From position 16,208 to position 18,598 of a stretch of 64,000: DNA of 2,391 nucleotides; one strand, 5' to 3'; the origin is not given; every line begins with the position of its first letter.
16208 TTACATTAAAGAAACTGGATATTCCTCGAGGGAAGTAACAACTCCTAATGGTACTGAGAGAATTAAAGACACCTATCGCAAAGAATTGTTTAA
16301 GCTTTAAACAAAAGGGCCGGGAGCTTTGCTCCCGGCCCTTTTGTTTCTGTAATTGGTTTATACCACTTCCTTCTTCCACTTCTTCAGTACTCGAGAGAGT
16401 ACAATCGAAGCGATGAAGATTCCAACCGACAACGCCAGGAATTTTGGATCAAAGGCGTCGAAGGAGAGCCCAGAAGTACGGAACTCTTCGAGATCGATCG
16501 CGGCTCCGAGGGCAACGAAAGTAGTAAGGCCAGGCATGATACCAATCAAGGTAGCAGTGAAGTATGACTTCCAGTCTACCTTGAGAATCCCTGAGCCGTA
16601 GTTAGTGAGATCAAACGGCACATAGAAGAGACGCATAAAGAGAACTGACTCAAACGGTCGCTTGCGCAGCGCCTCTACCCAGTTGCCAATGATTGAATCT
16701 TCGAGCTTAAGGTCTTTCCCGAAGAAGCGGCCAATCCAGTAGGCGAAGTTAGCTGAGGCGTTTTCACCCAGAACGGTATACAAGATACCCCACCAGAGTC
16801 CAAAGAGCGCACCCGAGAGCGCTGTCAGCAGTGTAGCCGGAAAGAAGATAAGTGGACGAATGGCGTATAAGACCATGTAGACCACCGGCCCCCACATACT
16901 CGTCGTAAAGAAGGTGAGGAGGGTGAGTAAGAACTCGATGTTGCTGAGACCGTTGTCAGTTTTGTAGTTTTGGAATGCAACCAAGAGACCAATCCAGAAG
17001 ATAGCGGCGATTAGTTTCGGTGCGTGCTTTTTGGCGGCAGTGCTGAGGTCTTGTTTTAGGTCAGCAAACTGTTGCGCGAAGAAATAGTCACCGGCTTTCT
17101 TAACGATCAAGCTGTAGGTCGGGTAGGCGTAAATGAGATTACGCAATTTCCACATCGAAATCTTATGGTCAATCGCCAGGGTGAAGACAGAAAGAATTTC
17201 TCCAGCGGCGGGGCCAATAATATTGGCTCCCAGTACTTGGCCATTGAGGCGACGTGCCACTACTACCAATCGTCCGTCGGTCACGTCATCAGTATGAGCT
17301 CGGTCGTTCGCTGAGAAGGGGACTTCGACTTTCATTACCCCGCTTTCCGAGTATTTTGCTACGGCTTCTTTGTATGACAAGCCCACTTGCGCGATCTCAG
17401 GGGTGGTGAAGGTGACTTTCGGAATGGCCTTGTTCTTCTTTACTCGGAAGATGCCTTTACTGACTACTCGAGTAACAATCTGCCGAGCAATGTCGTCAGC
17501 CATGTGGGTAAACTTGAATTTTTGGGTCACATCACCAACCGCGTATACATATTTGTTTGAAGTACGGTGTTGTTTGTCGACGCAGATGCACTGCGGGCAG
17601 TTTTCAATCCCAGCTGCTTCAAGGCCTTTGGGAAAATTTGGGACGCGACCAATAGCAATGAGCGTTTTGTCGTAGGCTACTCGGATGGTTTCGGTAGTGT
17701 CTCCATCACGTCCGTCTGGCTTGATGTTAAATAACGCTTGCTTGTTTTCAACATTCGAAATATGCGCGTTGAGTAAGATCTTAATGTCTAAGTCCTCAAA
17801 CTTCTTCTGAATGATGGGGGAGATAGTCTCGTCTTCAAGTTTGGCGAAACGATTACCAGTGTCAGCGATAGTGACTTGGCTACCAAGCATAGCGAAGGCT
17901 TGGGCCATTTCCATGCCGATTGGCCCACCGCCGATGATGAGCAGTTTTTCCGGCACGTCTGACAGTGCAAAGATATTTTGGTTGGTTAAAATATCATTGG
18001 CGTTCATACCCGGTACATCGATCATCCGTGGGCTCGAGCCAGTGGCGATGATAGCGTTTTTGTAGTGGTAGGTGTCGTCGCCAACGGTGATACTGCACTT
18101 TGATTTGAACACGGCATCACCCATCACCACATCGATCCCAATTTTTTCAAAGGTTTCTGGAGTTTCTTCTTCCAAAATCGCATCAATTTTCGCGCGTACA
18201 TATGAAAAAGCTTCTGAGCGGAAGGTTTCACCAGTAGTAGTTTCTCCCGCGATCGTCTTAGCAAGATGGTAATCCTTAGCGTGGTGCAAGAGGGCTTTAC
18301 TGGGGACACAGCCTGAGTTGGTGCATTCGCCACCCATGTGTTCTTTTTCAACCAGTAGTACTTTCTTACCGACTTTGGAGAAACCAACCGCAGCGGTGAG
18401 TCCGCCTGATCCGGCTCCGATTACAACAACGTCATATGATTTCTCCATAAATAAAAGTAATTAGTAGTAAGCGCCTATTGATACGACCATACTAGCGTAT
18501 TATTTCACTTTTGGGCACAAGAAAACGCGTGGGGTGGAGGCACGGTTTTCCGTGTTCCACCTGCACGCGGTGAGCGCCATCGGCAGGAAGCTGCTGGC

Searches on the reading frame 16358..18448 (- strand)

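Call 34: search_protein_families(library=pfam, proteins=[window:16358-18448:-], max_evalue=0.01)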
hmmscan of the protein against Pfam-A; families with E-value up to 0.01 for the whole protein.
window:16358-18448:- (696 aa): 19 families
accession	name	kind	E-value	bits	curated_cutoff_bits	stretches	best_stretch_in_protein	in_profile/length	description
PF07992.20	Pyr_redox_2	-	9.5e-59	199.6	26.1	1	5-317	1-287/291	Pyridine nucleotide-disulphide oxidoreductase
PF02852.28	Pyr_redox_dim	-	3.6e-23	82.3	25.3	1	342-449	1-106/110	Pyridine nucleotide-disulphide oxidoreductase, dimerisation domain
PF09335.16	VTT_dom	-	1.7e-21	77.4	33.9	1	536-649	1-122/123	VTT domain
PF00070.33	Pyr_redox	-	3.5e-21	75.9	22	1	168-237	1-70/82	Pyridine nucleotide-disulphide oxidoreductase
PF13738.12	Pyr_redox_3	-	1e-15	58.3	30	1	118-282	114-280/305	Pyridine nucleotide-disulphide oxidoreductase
PF12831.13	FAD_oxidored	-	6.9e-10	39.2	27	1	6-73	1-67/416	FAD dependent oxidoreductase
PF01134.28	GIDA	-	9.8e-08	31.9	22.1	1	6-57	1-48/391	Glucose inhibited division protein A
PF13450.12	NAD_binding_8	-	1.5e-07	32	21.9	1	9-44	1-37/68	NAD(P)-binding Rossmann-like domain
PF03486.20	HI0933_like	-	2.8e-07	30.7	50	1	6-39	2-35/244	HI0933-like protein Rossmann domain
PF00890.30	FAD_binding_2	-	3.6e-07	30.2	20.4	1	6-45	1-41/414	FAD binding domain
PF01266.30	DAO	-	6.2e-07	29.7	27.9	1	6-43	1-39/353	FAD dependent oxidoreductase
PF01262.27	AlaDh_PNT_C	-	7.8e-06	25.9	23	1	162-200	20-62/214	Alanine dehydrogenase/PNT, C-terminal domain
PF01494.25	FAD_binding_3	-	8.3e-06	25.7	22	0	5-36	2-33/349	FAD binding domain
PF01946.23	Thi4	-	4.1e-05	23.4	26.2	1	5-51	18-66/235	Thi4 family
PF02737.24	3HCDH_N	-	8e-05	23.1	22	1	170-223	3-56/180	3-hydroxyacyl-CoA dehydrogenase, NAD binding domain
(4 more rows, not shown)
